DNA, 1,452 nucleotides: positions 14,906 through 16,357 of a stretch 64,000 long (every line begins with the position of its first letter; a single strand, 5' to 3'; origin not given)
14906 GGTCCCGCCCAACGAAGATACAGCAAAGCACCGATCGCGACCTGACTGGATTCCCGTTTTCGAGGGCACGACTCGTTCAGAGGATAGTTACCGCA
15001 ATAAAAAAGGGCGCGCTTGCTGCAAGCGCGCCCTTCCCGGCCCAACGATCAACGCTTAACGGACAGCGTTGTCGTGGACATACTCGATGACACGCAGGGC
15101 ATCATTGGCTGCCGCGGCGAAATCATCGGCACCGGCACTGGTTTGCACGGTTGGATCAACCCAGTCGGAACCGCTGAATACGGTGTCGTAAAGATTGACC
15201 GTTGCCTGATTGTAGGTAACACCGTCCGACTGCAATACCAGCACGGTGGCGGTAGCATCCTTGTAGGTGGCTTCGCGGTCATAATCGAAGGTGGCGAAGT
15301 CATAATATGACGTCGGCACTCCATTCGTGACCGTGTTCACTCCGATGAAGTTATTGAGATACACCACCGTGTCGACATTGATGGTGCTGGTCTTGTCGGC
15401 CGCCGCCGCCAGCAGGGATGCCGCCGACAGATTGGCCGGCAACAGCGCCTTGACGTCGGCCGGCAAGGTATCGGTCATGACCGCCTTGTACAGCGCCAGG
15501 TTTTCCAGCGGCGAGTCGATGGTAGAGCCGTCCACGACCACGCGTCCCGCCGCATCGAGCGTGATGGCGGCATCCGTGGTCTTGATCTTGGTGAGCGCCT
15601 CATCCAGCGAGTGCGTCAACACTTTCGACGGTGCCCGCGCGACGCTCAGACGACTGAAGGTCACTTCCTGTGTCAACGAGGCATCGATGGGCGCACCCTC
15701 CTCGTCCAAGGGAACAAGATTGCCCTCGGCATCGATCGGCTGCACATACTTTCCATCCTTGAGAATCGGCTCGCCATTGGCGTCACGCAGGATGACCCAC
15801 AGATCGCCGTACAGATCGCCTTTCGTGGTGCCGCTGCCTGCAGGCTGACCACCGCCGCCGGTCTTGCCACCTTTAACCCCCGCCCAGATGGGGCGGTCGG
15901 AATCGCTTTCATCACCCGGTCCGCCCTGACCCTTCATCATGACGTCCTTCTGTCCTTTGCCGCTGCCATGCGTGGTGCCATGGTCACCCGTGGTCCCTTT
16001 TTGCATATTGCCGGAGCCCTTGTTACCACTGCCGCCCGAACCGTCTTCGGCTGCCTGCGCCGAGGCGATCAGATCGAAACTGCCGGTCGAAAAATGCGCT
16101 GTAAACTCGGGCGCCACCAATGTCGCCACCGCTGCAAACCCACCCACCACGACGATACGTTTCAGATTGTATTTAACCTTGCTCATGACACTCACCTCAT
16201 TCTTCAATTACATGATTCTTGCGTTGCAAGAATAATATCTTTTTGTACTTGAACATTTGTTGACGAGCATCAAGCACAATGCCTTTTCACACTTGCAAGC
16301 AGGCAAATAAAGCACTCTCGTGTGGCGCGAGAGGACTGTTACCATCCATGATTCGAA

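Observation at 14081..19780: A 125-bp duplicated apbE 5' fragment bounds a 5.4-kb segment of secreted-protein genes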

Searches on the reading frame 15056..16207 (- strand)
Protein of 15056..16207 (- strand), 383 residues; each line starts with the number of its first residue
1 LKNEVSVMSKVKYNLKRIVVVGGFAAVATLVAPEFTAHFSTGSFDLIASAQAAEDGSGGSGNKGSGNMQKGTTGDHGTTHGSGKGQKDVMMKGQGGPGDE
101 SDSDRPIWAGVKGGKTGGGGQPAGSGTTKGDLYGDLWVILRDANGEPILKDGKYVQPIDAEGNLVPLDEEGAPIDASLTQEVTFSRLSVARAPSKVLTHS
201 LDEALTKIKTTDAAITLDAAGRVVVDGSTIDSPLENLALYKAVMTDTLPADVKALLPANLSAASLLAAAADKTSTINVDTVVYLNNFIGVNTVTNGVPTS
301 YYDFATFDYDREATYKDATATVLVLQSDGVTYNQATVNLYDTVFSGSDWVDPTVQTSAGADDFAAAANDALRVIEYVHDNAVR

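Call 10: search_protein_families(library=pfam, proteins=[window:15056-16207:-], max_evalue=0.01)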
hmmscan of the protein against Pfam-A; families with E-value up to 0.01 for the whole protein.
window:15056-16207:- (383 aa): 0 families

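Call 18: search_protein_families(library=ncbifam, proteins=[window:15056-16207:-], max_evalue=0.01)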
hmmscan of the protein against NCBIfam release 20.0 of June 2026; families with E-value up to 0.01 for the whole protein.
window:15056-16207:- (383 aa): 0 families

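Call 20: find_encoding_contigs(protein=window:15056-16207:-, flank=10000, max_places=10)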
Protein window:15056-16207:- (383 aa): no gene with exactly this product is on record in the collection.

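Call 22: find_encoding_contigs(protein=window:15056-16186:-, flank=10000, max_places=10)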
Protein window:15056-16186:- (376 aa): no gene with exactly this product is on record in the collection.

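Call 24: find_homologous_proteins(query=window:15056-16186:-)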
Query window:15056-16186:- (376 aa): 884 proteins with E <= 0.001 among 8000 candidates; the best 120 are listed.
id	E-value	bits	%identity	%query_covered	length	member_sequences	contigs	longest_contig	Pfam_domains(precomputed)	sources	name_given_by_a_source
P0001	1.0e-240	816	100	100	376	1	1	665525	-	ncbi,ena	-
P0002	2.8e-164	565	71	100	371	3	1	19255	-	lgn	-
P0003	2.8e-160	552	71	98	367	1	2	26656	-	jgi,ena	-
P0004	4.4e-160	551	71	100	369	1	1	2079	-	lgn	-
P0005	1.6e-158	546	71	98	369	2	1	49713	-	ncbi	-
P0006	3.4e-158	545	71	100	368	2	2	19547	-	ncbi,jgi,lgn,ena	jgi:hypothetical protein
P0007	5.3e-158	544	71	100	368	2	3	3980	-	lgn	-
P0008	1.2e-155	536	69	100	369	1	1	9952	-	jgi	jgi:hypothetical protein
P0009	2.9e-155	535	69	100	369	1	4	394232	-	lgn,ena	-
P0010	2.1e-153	529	69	100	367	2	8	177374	-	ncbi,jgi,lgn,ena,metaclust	metaclust:\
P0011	3.0e-145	502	71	89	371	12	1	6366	-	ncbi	-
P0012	7.9e-144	498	66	100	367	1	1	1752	-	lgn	-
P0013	1.9e-142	493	66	99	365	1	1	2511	-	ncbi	-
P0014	1.9e-140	486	66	100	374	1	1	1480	-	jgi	-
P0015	1.8e-138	480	63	100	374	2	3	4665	-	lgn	-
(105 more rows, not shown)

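Call 25: find_encoding_contigs(protein=P0001, flank=10000, max_places=4)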
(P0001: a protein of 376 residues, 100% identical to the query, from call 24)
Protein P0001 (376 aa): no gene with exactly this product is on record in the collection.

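Call 26: find_encoding_contigs(protein=P0009, flank=10000, max_places=4)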
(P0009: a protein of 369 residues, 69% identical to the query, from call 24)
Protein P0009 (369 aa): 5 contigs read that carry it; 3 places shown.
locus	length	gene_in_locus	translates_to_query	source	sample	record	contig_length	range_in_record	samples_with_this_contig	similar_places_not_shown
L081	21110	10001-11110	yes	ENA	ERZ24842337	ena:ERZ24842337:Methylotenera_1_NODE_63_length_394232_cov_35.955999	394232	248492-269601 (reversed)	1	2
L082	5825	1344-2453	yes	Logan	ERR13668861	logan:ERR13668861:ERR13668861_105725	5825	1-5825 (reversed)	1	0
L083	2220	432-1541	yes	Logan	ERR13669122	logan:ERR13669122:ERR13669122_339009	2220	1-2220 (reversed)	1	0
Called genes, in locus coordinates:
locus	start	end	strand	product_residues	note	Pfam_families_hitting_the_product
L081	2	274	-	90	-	PF03083:MtN3_slv (weak), PF04193:PQ-loop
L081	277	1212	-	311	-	PF05661:DUF808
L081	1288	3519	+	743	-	PF00403:HMA, PF00122:E1-E2_ATPase, PF00702:Hydrolase, PF08282:Hydrolase_3 (faint)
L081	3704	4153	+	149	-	-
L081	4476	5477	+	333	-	PF00044:Gp_dh_N, PF02800:Gp_dh_C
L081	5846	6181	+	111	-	PF00111:Fer2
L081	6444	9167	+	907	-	PF10082:BBP2_2, PF13505:OMP_b-brl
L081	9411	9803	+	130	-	-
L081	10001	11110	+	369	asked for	-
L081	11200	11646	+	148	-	-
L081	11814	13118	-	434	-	PF00672:HAMP, PF00512:HisKA, PF02518:HATPase_c, PF13581:HATPase_c_2 (faint)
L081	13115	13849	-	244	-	PF00072:Response_reg, PF00486:Trans_reg_C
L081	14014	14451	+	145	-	-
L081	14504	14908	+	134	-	-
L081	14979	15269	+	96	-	-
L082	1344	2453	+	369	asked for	-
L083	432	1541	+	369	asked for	-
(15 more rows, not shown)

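Call 27: find_encoding_contigs(protein=P0010, flank=10000, max_places=4)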
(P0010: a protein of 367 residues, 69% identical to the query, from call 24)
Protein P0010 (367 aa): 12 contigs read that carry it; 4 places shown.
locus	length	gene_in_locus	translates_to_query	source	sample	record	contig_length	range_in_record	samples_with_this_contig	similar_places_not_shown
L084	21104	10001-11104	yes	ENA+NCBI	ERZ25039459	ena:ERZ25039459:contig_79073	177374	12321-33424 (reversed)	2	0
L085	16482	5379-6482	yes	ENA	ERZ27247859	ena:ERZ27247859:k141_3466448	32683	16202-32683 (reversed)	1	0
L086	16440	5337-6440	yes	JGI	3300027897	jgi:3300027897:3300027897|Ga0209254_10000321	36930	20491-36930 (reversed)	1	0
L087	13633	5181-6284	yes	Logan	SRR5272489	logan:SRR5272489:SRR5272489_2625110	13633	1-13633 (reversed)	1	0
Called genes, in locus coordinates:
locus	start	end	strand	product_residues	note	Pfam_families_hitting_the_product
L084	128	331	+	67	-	PF00313:CSD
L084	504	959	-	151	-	PF03190:Thioredox_DsbH (weak), PF00085:Thioredoxin (weak), PF13899:Thioredoxin_7, PF13098:Thioredoxin_2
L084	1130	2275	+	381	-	-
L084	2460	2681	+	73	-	-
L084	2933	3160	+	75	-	-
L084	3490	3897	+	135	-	-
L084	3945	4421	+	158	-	-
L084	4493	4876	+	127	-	PF03625:DUF302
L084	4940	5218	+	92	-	-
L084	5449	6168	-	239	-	PF00027:cNMP_binding, PF13545:HTH_Crp_2, PF00325:Crp (weak)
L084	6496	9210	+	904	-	PF10082:BBP2_2, PF13505:OMP_b-brl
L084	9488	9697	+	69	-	-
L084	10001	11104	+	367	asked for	-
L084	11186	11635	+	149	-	-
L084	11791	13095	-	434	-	PF00672:HAMP, PF00512:HisKA, PF02518:HATPase_c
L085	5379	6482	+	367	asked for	-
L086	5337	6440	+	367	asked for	-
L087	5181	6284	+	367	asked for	-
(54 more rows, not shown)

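Call 62: search_solved_structures(query=A4, max_evalue=1)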
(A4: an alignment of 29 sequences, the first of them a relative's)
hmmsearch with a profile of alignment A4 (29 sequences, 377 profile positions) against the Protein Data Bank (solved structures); distinct sequences matched with E-value up to 1: 0.

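Call 71: predict_structure(alignment_id=A4)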
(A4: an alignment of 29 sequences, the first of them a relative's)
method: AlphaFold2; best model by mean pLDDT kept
length: 376 residues; sequences in the alignment: 29
mean_pLDDT: 60.3   pTM: 0.53
mean pLDDT of the five models: 60.3, 56.1, 55.5, 54.0, 50.7
residues with pLDDT >= 90: 89; 70-90: 85; 50-70: 45; < 50: 157
segments of 3 or more residues with pLDDT < 50: 1-135, 137-140, 142-144, 173-184
pLDDT, mean of each block of 10 residues (from residue 1): 30 37 32 25 26 25 25 24 24 31 26 28 28 43 51 63 67 39 58 92 92 93 88 93 94 92 72 75 76 81 90 91 91 85 55 85 91 80
secondary structure, 60 per line:
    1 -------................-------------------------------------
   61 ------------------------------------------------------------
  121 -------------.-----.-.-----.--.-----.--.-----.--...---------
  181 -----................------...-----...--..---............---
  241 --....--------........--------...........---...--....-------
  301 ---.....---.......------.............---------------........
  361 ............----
elements in order: H8-23 H186-201 E208-210 E216-218 H226-237 H243-246 H255-262 H271-281 E285-287 E290-293 H304-308 E312-318 E325-331 H332-337 H353-372

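Call 76: search_dna_similar(query=window:15056-16186:-, collection=plasmids, mode=protein, max_rows=10)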
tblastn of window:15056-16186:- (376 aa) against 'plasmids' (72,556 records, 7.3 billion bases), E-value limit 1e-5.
No match.

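Call 79: list_cluster_members(proteins=[P0001, P0132])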
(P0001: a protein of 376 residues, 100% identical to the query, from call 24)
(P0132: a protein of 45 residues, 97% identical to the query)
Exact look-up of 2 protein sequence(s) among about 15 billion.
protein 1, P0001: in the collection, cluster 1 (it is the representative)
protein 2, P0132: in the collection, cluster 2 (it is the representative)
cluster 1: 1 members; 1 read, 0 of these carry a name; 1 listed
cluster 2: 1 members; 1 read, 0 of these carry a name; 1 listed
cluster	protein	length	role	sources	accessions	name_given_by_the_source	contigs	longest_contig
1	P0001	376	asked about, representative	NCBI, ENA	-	-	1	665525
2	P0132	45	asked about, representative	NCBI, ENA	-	-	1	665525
